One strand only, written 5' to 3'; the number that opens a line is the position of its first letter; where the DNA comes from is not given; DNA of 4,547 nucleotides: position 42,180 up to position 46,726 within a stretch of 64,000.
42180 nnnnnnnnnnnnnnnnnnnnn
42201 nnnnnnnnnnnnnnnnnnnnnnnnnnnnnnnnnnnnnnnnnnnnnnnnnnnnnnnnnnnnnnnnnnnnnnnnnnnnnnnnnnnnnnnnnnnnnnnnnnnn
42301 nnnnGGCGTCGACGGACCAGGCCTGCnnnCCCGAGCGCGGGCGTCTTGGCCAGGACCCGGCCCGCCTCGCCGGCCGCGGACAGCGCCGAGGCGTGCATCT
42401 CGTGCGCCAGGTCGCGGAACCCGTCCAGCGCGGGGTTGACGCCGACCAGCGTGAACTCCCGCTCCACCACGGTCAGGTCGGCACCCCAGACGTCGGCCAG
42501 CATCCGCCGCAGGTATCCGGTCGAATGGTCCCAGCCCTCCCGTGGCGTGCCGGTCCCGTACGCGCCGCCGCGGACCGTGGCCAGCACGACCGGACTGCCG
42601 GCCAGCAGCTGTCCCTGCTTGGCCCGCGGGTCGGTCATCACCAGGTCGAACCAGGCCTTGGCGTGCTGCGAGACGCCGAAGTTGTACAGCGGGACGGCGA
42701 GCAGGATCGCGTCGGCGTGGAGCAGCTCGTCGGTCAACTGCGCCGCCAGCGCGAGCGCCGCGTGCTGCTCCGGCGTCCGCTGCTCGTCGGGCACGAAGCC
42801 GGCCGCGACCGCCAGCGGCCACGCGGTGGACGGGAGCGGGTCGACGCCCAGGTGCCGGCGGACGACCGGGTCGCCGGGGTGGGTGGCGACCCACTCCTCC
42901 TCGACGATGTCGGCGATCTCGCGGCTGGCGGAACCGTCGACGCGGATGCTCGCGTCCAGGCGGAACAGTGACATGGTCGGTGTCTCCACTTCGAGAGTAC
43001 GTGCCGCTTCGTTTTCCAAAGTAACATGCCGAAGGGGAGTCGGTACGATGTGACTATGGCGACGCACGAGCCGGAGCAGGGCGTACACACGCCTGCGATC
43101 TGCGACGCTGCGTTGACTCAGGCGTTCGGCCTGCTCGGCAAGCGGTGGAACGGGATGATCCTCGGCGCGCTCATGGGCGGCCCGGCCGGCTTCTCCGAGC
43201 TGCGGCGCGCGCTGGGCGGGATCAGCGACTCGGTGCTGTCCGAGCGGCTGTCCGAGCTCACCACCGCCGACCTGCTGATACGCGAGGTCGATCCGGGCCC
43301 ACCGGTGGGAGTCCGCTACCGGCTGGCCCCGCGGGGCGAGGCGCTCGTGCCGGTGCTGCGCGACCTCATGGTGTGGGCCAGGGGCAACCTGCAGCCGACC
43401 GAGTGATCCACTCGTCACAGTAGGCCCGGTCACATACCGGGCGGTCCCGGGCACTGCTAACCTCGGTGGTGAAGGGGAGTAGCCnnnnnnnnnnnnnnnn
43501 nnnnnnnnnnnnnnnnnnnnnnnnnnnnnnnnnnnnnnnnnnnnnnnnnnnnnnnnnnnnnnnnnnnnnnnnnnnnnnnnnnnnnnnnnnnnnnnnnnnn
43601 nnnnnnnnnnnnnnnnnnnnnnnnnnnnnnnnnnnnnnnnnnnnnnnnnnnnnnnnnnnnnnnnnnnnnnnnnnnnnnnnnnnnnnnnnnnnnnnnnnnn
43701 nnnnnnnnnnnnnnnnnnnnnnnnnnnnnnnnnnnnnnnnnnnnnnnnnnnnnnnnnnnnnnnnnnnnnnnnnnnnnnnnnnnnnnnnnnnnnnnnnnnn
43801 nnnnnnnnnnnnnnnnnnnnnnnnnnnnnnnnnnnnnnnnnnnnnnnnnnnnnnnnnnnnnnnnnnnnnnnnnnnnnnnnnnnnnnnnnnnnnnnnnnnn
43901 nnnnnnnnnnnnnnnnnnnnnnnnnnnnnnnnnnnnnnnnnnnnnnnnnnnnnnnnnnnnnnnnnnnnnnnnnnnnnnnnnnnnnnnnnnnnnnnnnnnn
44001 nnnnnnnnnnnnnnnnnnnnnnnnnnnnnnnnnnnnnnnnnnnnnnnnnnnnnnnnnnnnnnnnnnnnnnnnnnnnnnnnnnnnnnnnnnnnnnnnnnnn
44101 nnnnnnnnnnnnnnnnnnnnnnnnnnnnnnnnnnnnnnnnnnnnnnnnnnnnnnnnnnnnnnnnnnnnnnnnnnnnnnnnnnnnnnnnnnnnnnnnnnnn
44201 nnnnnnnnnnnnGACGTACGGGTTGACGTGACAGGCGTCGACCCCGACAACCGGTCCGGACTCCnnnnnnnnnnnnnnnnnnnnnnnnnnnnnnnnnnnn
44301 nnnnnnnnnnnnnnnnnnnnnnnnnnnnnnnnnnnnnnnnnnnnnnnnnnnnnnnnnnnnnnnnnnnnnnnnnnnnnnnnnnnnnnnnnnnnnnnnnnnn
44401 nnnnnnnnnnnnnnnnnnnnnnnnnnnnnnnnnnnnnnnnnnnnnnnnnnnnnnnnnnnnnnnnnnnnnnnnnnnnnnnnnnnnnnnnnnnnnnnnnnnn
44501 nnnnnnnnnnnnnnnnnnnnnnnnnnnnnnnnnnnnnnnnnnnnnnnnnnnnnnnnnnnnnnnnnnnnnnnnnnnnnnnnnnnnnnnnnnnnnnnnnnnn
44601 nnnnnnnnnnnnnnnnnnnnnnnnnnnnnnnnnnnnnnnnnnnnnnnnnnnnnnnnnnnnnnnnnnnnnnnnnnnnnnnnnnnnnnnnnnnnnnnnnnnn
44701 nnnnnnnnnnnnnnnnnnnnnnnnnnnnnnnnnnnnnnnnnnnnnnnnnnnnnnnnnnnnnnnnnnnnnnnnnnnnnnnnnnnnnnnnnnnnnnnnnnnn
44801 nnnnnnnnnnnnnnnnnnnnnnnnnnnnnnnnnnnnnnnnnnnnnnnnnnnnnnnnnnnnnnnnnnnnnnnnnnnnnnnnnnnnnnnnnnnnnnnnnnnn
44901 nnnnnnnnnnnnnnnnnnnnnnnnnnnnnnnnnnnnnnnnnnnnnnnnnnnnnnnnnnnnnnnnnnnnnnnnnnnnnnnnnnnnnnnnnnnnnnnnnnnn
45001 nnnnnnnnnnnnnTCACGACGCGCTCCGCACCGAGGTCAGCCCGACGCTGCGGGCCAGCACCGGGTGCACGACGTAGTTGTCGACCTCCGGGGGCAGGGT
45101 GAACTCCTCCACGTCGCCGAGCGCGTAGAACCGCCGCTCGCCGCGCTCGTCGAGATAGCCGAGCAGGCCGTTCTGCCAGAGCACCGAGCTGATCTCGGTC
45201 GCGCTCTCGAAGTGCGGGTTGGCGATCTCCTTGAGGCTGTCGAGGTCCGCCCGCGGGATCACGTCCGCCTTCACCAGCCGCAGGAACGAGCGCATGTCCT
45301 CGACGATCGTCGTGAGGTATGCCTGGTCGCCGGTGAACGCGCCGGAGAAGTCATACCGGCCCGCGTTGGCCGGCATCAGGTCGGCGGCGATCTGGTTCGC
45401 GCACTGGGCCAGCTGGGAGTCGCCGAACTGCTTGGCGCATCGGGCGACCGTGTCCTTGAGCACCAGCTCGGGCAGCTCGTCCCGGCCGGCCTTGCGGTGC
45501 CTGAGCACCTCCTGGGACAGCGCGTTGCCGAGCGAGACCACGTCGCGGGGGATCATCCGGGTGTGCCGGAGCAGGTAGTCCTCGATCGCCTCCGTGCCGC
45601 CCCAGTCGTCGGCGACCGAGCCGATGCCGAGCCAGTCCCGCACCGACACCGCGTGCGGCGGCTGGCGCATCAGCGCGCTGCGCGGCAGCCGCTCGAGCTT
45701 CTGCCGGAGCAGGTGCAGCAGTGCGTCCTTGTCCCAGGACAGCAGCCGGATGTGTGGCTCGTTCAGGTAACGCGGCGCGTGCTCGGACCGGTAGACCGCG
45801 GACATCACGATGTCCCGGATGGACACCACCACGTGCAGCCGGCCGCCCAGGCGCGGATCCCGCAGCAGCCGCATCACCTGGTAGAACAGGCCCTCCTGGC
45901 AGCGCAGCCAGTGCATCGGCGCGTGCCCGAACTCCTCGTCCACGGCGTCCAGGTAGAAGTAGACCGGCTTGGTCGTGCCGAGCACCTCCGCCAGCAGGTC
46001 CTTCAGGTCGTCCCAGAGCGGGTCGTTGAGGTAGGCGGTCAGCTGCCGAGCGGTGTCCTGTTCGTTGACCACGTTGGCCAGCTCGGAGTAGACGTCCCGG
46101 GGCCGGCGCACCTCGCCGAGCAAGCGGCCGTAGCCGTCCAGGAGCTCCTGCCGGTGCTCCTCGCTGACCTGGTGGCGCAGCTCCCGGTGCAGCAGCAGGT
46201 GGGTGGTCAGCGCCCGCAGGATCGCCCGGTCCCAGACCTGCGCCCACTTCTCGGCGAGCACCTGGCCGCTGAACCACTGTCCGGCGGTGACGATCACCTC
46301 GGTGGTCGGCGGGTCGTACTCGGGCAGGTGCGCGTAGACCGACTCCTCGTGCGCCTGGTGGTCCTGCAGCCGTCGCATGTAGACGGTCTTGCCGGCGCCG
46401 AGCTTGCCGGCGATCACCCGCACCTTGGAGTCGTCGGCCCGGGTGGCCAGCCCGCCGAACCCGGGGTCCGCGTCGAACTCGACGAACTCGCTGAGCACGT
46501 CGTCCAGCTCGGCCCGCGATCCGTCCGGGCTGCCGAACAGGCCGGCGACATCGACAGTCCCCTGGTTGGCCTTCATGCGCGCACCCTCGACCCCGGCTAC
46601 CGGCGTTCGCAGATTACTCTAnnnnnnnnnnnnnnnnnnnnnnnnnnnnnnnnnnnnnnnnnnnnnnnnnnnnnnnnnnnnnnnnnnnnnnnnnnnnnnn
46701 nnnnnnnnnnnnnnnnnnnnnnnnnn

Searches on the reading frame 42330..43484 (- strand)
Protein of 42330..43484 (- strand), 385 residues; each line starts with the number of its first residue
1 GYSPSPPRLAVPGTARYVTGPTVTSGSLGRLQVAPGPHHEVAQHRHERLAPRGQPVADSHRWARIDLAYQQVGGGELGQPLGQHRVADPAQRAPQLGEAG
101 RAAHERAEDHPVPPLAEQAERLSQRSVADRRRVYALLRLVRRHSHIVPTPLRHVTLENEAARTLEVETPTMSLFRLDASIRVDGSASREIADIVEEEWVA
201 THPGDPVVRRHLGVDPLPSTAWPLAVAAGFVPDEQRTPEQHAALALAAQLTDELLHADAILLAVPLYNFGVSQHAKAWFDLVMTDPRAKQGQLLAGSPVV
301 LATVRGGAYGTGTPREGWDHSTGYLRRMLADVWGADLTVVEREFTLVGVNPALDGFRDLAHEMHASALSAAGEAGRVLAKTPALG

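Call 32: search_protein_families(library=pfam, proteins=[window:42330-43484:-], max_evalue=0.001)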
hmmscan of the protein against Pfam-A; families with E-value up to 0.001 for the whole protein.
window:42330-43484:- (385 aa): 2 families
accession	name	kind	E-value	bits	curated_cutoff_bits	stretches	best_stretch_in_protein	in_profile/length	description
PF02525.22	Flavodoxin_2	-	2.4e-25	89.9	27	1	171-332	1-164/198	Flavodoxin-like fold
PF03358.20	FMN_red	-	2.1e-06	27.8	24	1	242-316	56-126/152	NADPH-dependent FMN reductase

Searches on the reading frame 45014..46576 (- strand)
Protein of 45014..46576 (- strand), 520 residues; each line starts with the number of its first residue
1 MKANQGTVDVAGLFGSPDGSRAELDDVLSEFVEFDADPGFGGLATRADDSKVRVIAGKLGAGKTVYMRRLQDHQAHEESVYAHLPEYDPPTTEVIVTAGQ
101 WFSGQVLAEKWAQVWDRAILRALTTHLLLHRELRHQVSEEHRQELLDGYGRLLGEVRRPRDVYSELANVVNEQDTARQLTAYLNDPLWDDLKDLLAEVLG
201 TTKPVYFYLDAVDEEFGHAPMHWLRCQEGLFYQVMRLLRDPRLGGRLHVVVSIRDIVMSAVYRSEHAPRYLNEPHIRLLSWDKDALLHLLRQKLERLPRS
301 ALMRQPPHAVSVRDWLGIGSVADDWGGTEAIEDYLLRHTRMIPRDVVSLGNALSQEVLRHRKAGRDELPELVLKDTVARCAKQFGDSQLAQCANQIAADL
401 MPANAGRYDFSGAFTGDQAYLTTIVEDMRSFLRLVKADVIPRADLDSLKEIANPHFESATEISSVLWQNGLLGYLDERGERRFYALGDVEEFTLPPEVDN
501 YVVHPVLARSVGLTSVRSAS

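Call 11: search_protein_families(library=padloc, proteins=[window:45014-46576:-], max_evalue=0.001)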
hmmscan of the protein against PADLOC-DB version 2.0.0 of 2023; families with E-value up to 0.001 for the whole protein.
window:45014-46576:- (520 aa): 0 families

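Call 32: search_protein_families(library=pfam, proteins=[window:45014-46576:-], max_evalue=0.001)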
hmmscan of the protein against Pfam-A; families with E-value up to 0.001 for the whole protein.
window:45014-46576:- (520 aa): 2 families
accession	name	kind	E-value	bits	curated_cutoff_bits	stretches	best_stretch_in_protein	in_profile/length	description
PF24883.2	NPHP3_N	-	3.6e-05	24.5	24.8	0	177-214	98-135/164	Nephrocystin 3, N-terminal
PF13191.12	AAA_16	-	0.00036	21.5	32.6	0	52-215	26-143/167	AAA ATPase domain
